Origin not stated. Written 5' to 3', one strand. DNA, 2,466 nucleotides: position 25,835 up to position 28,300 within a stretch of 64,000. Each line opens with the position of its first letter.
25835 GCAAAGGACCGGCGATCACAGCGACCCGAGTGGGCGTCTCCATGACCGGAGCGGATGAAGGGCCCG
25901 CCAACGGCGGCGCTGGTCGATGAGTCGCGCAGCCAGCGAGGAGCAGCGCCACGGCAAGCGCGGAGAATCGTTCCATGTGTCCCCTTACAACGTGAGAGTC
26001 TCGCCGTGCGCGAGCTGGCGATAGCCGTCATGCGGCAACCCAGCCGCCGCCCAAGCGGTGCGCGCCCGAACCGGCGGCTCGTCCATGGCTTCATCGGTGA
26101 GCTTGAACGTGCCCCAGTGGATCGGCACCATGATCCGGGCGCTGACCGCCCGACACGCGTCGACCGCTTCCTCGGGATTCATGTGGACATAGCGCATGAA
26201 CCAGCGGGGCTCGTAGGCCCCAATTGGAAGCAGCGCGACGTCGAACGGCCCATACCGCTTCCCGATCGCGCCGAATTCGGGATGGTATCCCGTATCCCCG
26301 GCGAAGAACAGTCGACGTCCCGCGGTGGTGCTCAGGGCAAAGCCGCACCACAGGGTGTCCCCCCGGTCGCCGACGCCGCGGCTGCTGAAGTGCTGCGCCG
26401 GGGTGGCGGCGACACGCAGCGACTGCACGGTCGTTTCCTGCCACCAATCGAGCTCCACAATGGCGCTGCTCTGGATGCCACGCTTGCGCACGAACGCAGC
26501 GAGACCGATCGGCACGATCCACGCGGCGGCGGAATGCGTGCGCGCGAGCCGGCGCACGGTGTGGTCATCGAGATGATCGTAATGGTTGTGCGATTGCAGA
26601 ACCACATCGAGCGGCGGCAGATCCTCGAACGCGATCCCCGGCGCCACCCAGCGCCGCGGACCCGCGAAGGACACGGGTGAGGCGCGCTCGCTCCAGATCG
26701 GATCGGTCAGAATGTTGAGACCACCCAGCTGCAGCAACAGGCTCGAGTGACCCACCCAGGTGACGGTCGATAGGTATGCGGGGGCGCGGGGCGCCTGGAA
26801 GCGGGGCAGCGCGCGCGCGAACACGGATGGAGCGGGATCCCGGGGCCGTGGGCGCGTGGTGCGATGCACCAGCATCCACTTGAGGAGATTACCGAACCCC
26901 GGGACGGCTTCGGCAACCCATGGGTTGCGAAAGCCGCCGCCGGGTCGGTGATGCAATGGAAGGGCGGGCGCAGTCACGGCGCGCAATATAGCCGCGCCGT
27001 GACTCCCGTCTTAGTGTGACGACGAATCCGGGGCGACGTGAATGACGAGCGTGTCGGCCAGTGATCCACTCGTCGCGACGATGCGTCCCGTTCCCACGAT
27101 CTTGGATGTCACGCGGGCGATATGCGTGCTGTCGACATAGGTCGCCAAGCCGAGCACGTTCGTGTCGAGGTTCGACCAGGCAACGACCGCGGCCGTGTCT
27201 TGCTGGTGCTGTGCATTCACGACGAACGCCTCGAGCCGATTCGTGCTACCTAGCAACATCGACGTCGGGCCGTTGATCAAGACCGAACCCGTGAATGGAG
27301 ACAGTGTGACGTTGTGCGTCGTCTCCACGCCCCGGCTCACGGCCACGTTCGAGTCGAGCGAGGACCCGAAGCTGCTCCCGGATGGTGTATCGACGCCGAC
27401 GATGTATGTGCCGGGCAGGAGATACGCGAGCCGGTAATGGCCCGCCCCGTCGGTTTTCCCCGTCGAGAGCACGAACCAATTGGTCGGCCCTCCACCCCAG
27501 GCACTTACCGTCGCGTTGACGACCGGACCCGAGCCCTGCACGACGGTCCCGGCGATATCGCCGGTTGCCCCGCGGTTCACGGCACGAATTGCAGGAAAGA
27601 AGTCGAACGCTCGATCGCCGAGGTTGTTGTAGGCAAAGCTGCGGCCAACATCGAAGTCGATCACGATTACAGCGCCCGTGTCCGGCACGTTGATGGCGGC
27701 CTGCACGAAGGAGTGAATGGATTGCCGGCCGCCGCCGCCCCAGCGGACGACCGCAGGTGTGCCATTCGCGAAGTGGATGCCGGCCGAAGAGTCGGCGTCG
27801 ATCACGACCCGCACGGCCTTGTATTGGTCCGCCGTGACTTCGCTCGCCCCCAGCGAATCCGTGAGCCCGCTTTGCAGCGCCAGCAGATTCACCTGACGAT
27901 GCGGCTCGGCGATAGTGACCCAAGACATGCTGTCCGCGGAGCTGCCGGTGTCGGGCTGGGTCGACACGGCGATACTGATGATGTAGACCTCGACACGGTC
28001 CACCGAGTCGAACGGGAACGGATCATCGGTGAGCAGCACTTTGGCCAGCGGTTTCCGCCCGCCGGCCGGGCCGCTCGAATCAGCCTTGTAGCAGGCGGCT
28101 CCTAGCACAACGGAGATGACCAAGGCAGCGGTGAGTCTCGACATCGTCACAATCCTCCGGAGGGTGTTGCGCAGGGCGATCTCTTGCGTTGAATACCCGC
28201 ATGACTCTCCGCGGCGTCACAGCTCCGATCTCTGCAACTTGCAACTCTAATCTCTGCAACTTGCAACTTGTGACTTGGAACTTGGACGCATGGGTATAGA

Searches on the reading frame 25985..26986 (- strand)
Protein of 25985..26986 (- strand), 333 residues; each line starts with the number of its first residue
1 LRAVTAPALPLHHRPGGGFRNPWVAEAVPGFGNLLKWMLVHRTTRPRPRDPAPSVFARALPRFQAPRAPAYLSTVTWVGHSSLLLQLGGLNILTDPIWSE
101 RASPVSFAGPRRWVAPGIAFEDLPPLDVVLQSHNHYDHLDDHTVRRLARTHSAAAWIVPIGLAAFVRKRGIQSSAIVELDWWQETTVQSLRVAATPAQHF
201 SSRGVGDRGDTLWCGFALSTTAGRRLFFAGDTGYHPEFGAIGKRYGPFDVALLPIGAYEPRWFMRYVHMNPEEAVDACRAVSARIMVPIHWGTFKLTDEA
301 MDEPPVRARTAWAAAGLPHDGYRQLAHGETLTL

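Call 48: search_protein_families(library=pfam, proteins=[window:25985-26986:-])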
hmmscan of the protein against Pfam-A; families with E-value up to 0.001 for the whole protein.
window:25985-26986:- (333 aa): 3 families
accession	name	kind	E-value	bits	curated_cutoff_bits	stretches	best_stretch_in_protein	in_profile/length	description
PF12706.13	Lactamase_B_2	-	7.9e-47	159.9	27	1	91-291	2-200/200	Beta-lactamase superfamily domain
PF13483.12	Lactamase_B_3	-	7e-22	78.6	24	1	74-290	1-160/160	Beta-lactamase superfamily domain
PF00753.33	Lactamase_B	-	0.0001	22.8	22.7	0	76-160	2-76/196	Metallo-beta-lactamase superfamily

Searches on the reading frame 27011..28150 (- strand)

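Call 48: search_protein_families(library=pfam, proteins=[window:27011-28150:-])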
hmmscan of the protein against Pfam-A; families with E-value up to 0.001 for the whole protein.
window:27011-28150:- (379 aa): 3 families
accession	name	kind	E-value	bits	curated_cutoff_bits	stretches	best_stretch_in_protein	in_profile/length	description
PF14321.11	DUF4382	-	9.6e-15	55.5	25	1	37-175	5-127/136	Domain of unknown function (DUF4382)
PF13620.12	CarboxypepD_reg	-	6.6e-08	33.2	32.3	1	199-284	2-82/82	Carboxypeptidase regulatory-like domain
PF17210.9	SdrD_B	-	0.00052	20.6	29.7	0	227-264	38-75/112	SdrD B-like domain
